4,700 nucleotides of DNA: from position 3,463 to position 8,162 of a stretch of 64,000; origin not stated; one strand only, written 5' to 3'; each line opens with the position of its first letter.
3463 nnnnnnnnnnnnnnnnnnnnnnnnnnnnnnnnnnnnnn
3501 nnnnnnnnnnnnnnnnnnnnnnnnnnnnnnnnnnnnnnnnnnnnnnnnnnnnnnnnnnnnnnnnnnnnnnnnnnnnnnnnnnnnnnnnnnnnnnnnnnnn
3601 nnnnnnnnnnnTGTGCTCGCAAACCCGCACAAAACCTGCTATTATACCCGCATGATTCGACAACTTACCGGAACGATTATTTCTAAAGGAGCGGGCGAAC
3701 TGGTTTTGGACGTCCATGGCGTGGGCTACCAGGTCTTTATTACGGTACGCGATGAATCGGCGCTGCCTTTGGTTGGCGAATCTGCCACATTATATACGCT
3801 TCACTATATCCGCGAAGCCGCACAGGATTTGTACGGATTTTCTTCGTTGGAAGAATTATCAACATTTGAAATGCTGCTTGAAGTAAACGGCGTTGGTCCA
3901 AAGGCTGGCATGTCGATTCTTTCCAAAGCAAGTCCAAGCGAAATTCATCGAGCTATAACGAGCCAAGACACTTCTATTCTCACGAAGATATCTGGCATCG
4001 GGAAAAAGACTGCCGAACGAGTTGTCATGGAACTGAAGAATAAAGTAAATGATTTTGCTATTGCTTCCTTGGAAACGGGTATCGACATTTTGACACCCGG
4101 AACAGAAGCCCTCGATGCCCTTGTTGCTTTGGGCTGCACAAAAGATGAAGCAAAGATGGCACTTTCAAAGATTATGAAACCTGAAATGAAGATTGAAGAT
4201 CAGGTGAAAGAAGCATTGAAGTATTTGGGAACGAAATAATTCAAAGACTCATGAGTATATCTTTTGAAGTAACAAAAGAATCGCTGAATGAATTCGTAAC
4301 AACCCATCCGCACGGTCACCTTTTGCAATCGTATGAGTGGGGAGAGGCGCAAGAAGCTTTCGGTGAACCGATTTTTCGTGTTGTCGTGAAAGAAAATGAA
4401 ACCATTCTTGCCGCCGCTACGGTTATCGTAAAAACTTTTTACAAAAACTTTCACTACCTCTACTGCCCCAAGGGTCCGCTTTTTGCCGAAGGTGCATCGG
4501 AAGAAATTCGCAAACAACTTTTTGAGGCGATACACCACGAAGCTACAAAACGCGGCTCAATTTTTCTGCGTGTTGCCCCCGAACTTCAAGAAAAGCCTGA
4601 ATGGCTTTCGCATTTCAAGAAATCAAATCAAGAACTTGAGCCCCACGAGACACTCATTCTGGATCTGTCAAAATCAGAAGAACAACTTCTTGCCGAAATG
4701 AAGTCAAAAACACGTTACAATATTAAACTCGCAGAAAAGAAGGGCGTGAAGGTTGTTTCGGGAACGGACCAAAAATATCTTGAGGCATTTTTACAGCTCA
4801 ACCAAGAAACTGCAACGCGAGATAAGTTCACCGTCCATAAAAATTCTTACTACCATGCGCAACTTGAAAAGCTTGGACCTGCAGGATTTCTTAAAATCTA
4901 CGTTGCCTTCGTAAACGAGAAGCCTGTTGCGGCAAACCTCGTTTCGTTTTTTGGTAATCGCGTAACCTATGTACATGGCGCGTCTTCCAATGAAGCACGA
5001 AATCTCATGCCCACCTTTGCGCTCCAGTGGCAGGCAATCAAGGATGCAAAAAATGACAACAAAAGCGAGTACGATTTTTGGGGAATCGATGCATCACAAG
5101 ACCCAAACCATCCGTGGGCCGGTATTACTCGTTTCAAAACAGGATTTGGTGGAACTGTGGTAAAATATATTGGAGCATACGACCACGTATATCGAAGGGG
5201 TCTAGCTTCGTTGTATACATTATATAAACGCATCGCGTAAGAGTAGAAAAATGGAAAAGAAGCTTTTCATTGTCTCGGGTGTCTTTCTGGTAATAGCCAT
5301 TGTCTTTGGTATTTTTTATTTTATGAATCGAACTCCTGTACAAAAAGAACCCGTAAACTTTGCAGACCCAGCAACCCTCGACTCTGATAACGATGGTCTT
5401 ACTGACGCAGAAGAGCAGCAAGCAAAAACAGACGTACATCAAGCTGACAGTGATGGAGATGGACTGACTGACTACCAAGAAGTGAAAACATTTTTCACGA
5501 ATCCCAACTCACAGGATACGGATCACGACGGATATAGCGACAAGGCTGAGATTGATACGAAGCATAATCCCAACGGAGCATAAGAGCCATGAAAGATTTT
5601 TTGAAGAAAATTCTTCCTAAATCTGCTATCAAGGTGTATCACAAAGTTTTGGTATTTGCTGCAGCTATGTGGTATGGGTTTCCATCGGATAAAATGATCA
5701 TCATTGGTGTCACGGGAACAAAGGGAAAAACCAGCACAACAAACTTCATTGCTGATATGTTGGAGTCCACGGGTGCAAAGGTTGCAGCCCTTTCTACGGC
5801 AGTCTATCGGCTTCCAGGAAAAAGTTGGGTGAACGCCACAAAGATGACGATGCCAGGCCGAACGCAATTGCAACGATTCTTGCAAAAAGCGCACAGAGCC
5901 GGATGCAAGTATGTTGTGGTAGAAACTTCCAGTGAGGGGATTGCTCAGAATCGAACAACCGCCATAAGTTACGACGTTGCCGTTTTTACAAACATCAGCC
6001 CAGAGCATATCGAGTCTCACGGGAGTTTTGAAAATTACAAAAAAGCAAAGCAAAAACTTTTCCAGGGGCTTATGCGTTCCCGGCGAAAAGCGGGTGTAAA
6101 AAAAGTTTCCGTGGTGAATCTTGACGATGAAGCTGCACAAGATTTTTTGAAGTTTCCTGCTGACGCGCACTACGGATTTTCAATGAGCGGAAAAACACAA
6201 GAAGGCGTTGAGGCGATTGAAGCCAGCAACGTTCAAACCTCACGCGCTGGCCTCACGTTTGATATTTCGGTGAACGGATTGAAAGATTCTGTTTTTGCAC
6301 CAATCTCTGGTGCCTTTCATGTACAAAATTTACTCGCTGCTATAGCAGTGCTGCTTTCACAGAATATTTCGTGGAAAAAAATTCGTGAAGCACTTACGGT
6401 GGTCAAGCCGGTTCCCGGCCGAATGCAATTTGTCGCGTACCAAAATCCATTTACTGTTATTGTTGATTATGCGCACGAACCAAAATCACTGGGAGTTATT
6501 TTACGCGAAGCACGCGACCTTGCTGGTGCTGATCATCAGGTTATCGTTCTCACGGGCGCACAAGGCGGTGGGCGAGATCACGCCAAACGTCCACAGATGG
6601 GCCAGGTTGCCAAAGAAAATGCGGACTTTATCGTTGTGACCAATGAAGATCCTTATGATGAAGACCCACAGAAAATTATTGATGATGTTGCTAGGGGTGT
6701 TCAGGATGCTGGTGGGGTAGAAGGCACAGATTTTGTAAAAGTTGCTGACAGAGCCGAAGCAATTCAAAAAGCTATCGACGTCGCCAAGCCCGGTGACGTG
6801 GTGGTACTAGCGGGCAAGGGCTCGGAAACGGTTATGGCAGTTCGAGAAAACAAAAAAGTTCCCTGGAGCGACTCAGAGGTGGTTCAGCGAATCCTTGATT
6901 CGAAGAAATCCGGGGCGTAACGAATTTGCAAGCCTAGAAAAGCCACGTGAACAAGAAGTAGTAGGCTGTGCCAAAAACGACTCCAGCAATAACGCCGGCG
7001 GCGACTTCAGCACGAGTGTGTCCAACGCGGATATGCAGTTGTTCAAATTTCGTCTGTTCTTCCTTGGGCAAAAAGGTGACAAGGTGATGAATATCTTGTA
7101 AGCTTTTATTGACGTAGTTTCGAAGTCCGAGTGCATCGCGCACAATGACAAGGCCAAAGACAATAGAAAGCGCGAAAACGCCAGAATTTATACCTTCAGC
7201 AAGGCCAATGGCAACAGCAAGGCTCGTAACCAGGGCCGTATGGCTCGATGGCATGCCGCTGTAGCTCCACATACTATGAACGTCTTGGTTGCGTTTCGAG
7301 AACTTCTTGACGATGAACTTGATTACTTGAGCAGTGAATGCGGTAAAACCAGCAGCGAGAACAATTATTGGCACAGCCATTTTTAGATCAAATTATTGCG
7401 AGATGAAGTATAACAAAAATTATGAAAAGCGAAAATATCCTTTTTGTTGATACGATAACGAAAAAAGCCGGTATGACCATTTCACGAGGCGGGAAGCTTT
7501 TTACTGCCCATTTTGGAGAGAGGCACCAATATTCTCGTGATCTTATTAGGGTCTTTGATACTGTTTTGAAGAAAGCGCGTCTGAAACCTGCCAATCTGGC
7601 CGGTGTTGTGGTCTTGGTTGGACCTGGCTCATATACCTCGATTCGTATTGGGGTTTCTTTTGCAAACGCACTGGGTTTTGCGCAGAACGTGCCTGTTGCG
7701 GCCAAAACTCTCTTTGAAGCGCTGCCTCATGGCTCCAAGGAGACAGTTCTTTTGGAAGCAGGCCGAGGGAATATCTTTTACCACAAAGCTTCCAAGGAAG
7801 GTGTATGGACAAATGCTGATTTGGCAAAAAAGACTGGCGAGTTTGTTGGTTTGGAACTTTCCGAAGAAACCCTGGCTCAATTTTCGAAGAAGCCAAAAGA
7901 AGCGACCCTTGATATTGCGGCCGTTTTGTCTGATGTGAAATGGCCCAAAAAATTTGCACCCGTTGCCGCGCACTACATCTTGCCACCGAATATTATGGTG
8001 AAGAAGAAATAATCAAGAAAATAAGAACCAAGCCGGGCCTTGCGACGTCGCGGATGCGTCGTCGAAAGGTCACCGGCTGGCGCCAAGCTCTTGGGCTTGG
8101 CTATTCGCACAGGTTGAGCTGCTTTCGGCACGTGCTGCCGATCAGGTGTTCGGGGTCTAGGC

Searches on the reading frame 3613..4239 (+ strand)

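Call 25: search_protein_families(library=pfam, proteins=[window:3613-4239:+], max_evalue=0.001)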
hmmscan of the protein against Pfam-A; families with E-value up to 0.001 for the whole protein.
window:3613-4239:+ (208 aa): 5 families
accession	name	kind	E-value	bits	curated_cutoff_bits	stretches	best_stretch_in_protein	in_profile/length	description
PF01330.27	RuvA_N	-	2.2e-19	69.7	23.6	1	14-75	1-61/61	RuvA N terminal domain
PF14520.12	HHH_5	-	1.8e-16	60.8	27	1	85-142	1-56/57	Helix-hairpin-helix domain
PF07499.19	RuvA_C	-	2.5e-09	37.9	24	1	164-205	4-46/47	RuvA, C-terminal domain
PF00633.29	HHH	-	2.2e-06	27.7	24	0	123-137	13-27/30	Helix-hairpin-helix motif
PF12826.13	HHH_2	-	7.7e-05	23.2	27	0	75-103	22-52/64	Helix-hairpin-helix motif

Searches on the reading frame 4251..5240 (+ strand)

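Call 25: search_protein_families(library=pfam, proteins=[window:4251-5240:+], max_evalue=0.001)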
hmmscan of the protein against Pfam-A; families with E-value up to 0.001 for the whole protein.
window:4251-5240:+ (329 aa): 3 families
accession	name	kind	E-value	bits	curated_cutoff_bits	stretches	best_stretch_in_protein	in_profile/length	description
PF02388.22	FemAB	-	2.9e-48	165.1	24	3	223-326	305-405/406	FemAB family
PF13480.13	Acetyltransf_6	-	5.1e-16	59.5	22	1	152-280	5-138/143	Acetyltransferase (GNAT) domain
PF07395.17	Mig-14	-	0.00053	19.9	22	1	114-272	75-235/264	Mig-14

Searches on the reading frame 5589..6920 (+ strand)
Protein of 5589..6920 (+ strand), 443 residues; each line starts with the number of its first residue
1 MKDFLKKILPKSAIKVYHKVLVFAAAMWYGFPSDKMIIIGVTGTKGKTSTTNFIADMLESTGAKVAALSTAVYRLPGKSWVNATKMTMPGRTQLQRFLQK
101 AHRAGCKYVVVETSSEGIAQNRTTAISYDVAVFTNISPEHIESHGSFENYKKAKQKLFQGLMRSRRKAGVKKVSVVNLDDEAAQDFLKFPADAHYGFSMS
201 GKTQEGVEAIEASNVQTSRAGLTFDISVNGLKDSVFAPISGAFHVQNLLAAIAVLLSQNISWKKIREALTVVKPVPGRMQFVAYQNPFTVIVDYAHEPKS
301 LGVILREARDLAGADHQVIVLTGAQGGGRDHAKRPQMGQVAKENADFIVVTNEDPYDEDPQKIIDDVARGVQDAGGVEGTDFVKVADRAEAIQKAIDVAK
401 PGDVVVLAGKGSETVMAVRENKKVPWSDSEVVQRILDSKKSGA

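Call 6: search_protein_families(library=pfam, proteins=[window:5589-6920:+], max_evalue=0.01)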
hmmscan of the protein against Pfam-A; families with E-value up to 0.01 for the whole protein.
window:5589-6920:+ (443 aa): 2 families
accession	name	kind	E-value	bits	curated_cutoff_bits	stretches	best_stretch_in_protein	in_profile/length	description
PF08245.18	Mur_ligase_M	-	3.3e-44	151.7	24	1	41-254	1-199/200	Mur ligase middle domain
PF02875.26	Mur_ligase_C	-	2.7e-28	99.8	28.4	1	277-411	1-127/127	Mur ligase, glutamate ligase domain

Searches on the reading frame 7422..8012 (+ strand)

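Call 6: search_protein_families(library=pfam, proteins=[window:7422-8012:+], max_evalue=0.01)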
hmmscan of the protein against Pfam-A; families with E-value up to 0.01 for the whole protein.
window:7422-8012:+ (196 aa): 1 family
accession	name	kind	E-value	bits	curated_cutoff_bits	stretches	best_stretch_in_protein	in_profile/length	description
PF00814.31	TsaD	-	7.5e-13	49.2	24.8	1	36-126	28-125/264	tRNA N6-adenosine threonylcarbamoyltransferase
